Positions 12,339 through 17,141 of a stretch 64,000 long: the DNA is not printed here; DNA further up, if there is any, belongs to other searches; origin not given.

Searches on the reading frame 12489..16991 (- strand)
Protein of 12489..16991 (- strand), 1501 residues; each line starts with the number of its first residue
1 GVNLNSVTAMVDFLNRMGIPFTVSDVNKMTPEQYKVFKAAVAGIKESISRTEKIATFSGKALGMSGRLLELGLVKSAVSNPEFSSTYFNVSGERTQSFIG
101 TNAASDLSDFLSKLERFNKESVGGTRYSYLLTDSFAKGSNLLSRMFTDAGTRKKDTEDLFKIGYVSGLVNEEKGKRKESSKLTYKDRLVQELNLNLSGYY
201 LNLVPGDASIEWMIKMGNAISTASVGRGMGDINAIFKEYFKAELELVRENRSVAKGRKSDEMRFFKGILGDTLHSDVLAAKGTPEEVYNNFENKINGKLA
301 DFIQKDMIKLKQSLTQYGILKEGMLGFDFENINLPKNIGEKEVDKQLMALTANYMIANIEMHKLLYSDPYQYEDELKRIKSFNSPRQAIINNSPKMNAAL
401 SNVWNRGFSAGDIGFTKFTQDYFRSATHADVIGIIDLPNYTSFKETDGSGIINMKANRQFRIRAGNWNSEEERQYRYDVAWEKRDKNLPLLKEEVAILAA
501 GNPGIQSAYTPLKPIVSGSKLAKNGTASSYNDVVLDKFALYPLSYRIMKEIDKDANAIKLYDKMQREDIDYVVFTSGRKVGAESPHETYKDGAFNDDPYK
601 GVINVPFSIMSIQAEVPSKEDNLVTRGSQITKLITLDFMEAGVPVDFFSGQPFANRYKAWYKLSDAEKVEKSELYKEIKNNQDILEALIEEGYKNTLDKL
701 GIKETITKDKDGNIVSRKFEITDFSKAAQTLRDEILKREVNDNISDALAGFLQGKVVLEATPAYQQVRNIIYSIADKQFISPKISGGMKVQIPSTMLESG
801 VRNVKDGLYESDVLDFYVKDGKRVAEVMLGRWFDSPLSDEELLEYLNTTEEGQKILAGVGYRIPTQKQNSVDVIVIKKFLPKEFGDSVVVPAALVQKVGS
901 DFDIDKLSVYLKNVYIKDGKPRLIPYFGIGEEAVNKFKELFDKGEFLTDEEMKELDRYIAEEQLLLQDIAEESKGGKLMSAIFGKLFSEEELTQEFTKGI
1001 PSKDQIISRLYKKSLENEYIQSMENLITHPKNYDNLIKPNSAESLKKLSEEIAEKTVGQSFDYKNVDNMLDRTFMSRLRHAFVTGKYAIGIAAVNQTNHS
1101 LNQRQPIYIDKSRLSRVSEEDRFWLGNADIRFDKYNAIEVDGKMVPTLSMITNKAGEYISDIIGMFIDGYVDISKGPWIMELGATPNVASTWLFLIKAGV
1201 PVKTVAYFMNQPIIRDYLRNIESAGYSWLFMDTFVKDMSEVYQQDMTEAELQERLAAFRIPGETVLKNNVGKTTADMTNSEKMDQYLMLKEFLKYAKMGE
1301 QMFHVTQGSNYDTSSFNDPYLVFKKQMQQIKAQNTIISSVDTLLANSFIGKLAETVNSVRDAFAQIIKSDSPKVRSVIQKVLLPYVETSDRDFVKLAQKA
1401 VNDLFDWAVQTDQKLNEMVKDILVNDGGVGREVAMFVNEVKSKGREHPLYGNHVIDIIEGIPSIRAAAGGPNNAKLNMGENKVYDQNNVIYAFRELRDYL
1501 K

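Call 52: search_dna_similar(query=window:12489-16991:-, collection=phages, mode=protein, max_rows=15, max_evalue=0.00001)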
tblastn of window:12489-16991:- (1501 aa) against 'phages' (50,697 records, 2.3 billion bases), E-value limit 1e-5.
Records with a match: 78; places in all: 78; records where one place covers at least 80% of the query: 0.
Best place of each record, by identity: <60% 78.
By first word of the organism name: uncultured 30; Bacteroides 29; CrAssphage 7; Cellulophaga 2; Dulem 2; Bacteriophage 2; IAS 2; Caudoviricetes 2; Kehishuvirus 1; Carjivirus 1.
By host as written in the record: - 38; Bacteroides intestinalis DSM 108646 25; Homo sapiens 3; Bacteroides cellulosilyticus 3; Cellulophaga baltica #14 2; Bacteroides xylanisolvens APCS1/XY 2; Bacteroides intestinalis APC919/174 2; Varecia variegata 1; and 2 more.
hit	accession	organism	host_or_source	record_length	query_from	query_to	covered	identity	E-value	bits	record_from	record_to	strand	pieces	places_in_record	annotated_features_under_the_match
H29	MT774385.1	uncultured phage cr108_1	human feces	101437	428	1313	56%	25.6%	4e-24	196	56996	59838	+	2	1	hypothetical protein (x2)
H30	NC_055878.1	uncultured phage cr108_1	human feces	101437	428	1313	56%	25.6%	4e-24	196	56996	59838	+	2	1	hypothetical protein (x2)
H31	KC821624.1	Cellulophaga phage phi14:2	Cellulophaga baltica #14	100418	312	1223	61%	22.7%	1e-20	105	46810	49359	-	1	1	structural protein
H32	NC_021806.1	Cellulophaga phage phi14:2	Cellulophaga baltica #14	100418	312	1223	61%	22.7%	1e-20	105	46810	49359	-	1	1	g066: Catalytic RNA polymerase subunit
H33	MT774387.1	uncultured phage cr111_1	human feces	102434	445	1218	52%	22.8%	3e-7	62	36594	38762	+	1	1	putative RNA polymerase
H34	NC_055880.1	uncultured phage cr111_1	human feces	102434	445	1218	52%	22.8%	3e-7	62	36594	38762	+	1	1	putative RNA polymerase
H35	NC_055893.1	uncultured phage cr4_1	human feces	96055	352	1042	46%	22.5%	1e-6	60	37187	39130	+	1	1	hypothetical protein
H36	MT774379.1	uncultured phage cr118_1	human feces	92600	502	920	28%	25.8%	4e-10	71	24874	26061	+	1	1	DNA helicase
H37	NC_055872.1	uncultured phage cr118_1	human feces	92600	502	920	28%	25.8%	4e-10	71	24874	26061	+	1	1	exonuclease V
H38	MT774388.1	uncultured phage cr112_1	human feces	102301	765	1244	32%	22.2%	3e-11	75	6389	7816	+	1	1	putative RNA polymerase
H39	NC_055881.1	uncultured phage cr112_1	human feces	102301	765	1244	32%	22.2%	3e-11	75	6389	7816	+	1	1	putative RNA polymerase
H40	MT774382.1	uncultured phage cr10_1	human feces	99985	755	1225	31%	22.5%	1e-8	67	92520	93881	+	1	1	hypothetical protein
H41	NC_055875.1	uncultured phage cr10_1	human feces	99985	755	1225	31%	22.5%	1e-8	67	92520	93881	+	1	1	hypothetical protein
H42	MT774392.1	uncultured phage cr128_1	human feces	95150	765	1216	30%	22.9%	2e-11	76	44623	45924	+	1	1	putative RNA polymerase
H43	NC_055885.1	uncultured phage cr128_1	human feces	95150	765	1216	30%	22.9%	2e-11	76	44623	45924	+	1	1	putative RNA polymerase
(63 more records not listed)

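Call 53: get_annotated_region(hit=H32, flank=14000)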
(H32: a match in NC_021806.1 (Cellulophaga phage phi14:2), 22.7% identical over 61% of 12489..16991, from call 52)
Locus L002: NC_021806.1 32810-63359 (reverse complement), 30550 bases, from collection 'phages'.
description: Cellulophaga phage phi14:2, complete genome.
organism: Cellulophaga phage phi14:2 (NCBI taxid 1327990)
taxonomy: Viruses; Duplodnaviria; Heunggongvirae; Uroviricota; Caudoviricetes; Crassvirales; Steigviridae; Asinivirinae; Akihdevirus; Akihdevirus balticus
host: Cellulophaga baltica #14; source: seawater; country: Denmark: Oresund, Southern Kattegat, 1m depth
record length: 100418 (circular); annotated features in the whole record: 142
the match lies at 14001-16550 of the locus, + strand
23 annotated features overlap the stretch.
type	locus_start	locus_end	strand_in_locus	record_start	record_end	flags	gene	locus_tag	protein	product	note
CDS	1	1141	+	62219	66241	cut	g071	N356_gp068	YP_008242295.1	virion structural protein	annotation based on experimental MS/MS proteomics analysis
CDS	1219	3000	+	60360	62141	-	g070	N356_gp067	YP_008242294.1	tail protein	annotation based on experimental MS/MS proteomics analysis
CDS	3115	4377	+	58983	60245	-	g069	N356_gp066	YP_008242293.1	structural protein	annotation based on experimental MS/MS proteomics analysis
misc_feature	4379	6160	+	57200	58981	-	-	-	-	-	This is the location of an original feature which has been updated as of June 15 2020; g068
CDS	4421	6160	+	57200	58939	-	g068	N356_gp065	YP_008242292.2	structural protein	annotation based on experimental MS/MS proteomics analysis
CDS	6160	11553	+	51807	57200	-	g067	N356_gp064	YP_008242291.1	virion structural protein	annotation based on experimental MS/MS proteomics analysis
CDS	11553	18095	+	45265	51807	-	g066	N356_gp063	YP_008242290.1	Catalytic RNA polymerase subunit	annotation based on experimental MS/MS proteomics analysis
CDS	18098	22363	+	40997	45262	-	g065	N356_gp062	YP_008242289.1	RNA polymerase accociated protein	annotation based on experimental MS/MS proteomics analysis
CDS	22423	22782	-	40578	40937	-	g064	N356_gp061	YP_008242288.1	hypothetical protein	-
CDS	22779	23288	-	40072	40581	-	g063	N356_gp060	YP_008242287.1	metallophosphatase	annotation based on sequence similarity to NCBI AFC21710, CDD cl13995, and Pfam PF12850.2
CDS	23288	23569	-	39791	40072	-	-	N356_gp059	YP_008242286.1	hypothetical protein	-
CDS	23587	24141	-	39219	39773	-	g061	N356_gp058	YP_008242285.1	hypothetical protein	-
CDS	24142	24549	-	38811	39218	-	g060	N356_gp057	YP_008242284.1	phosphoheptose isomerase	-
CDS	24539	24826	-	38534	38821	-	g059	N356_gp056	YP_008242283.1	hypothetical protein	-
CDS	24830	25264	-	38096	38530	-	g058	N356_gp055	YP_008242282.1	hypothetical protein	-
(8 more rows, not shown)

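Call 60: search_protein_families(library=pfam, proteins=[L002:11553-12332:+, L002:18098-18997:+], max_evalue=1)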
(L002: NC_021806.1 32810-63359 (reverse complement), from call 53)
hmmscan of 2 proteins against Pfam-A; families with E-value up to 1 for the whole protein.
L002:11553-12332:+ (260 aa): 2 families
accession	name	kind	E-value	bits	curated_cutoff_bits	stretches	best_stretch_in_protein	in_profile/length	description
PF10224.14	DUF2205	-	0.034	14.7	26.7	1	18-42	27-51/75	Short coiled-coil protein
PF01025.24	GrpE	-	0.051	13.7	25.8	1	124-188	21-86/165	GrpE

L002:18098-18997:+ (300 aa): 2 families
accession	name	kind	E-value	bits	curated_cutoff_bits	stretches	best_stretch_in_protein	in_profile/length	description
PF10263.15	SprT-like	-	0.028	14.7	25.6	1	195-272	15-93/108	SprT-like family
PF15994.10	DUF4770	-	0.042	14.5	27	1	170-227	48-105/181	Domain of unknown function (DUF4770)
